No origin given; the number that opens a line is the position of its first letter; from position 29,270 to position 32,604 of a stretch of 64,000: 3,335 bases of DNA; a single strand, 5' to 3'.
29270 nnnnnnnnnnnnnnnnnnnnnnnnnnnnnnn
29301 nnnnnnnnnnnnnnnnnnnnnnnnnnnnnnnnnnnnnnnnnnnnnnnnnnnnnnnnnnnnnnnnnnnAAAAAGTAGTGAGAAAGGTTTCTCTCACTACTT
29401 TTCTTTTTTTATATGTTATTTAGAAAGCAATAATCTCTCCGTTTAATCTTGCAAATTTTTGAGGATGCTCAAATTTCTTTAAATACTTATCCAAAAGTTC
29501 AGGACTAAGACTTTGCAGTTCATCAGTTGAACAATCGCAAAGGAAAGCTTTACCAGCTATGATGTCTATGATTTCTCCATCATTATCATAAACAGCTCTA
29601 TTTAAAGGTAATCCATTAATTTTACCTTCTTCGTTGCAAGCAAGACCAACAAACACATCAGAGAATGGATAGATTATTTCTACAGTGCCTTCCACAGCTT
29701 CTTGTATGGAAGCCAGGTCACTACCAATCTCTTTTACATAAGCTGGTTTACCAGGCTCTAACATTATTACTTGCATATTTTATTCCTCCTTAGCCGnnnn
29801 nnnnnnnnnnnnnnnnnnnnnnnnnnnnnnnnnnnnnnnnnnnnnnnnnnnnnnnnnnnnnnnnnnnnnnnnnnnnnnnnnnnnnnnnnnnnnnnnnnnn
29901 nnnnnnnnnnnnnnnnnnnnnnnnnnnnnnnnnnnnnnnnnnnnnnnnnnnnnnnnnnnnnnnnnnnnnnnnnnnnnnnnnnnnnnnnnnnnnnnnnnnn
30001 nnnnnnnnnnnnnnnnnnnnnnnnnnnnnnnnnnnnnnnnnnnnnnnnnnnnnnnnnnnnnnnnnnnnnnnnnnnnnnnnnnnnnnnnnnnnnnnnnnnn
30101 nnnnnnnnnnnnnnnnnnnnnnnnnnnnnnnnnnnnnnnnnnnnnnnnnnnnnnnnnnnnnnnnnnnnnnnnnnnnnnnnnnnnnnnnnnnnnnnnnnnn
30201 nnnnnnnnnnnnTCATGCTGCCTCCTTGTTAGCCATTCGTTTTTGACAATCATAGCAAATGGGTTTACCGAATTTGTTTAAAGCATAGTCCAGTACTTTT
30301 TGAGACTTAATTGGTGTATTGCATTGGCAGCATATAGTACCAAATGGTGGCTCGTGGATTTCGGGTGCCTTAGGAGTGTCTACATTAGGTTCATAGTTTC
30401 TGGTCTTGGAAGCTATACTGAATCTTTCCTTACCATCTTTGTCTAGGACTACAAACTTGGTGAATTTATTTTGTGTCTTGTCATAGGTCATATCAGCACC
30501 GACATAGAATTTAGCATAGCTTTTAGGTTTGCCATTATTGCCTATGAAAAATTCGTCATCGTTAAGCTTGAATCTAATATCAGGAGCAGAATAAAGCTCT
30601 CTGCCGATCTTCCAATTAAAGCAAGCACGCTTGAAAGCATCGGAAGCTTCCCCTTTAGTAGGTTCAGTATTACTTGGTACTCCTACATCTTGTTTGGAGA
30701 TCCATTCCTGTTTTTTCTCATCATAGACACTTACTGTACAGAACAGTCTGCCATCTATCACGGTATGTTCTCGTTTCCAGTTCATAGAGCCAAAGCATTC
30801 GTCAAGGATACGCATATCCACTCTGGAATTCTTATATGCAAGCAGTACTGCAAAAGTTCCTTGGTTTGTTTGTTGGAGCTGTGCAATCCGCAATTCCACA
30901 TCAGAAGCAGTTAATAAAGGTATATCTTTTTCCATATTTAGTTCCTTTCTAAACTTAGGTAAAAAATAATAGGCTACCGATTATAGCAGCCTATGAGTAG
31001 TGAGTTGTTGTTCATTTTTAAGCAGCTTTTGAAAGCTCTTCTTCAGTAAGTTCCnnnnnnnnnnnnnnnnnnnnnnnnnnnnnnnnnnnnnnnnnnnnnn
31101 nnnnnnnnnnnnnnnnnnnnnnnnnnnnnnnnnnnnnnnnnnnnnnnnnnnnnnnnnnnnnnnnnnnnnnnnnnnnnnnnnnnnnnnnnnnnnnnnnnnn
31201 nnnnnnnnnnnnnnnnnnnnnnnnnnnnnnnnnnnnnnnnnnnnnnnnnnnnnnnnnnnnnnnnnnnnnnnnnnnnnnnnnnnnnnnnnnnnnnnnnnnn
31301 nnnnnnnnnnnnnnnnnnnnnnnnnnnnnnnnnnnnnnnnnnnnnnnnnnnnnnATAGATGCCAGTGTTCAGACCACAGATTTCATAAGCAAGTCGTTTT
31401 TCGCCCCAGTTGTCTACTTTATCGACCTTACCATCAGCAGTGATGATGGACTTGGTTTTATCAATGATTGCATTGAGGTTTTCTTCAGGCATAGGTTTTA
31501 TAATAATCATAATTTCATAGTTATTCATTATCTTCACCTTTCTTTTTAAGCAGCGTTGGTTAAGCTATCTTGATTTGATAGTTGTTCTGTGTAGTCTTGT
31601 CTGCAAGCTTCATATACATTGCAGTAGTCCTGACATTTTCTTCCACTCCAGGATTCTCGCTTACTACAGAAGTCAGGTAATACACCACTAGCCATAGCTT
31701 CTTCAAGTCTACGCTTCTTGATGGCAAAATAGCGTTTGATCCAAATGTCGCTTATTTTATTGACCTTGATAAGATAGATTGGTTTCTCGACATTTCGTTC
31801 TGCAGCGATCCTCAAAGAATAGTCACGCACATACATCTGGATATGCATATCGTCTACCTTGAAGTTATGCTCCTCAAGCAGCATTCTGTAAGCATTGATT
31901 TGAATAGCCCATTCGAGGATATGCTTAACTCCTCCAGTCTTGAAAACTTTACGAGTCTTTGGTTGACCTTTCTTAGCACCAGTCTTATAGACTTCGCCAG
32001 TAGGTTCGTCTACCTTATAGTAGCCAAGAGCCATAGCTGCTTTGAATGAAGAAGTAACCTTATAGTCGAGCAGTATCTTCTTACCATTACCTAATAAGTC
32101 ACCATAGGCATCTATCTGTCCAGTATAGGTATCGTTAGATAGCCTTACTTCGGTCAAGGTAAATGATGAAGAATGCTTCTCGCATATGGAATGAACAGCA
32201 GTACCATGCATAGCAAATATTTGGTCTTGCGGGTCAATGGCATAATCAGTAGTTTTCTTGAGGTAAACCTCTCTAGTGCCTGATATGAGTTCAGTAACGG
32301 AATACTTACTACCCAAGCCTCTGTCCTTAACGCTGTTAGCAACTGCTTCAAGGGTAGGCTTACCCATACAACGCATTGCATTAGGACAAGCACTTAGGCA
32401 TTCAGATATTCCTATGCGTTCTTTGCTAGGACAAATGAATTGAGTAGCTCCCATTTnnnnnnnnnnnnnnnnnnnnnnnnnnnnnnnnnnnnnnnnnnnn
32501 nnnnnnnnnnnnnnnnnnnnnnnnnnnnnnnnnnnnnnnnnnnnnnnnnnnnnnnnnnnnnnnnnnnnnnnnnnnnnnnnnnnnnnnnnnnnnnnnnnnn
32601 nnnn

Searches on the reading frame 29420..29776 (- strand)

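Call 6: search_protein_families(library=pfam, proteins=[window:29420-29776:-])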
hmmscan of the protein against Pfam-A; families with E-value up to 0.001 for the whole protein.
window:29420-29776:- (118 aa): 1 family
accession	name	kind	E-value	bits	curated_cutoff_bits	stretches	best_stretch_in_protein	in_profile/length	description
PF12957.13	DUF3846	-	5.4e-29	100.8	27.5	1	1-102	1-102/103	Domain of unknown function (DUF3846)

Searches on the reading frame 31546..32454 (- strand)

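Call 6: search_protein_families(library=pfam, proteins=[window:31546-32454:-])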
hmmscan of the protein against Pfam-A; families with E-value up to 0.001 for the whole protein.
window:31546-32454:- (302 aa): 0 families

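Call 37: search_protein_families(library=ncbifam, proteins=[window:31546-32454:-], max_evalue=0.01)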
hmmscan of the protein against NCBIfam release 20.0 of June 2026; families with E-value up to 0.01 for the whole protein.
window:31546-32454:- (302 aa): 0 families

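Call 38: search_protein_families(library=padloc, proteins=[window:31546-32454:-], max_evalue=0.01)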
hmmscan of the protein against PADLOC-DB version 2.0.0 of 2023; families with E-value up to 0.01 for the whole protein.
window:31546-32454:- (302 aa): 1 family
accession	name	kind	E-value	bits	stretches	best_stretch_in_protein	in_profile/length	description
PDLC01250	Cas4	-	0.0044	15.3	0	55-136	8-85/168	"CAS-I,CAS-II,CAS-III,CAS-IV,CAS-V,CAS-VI; acquisition_associated"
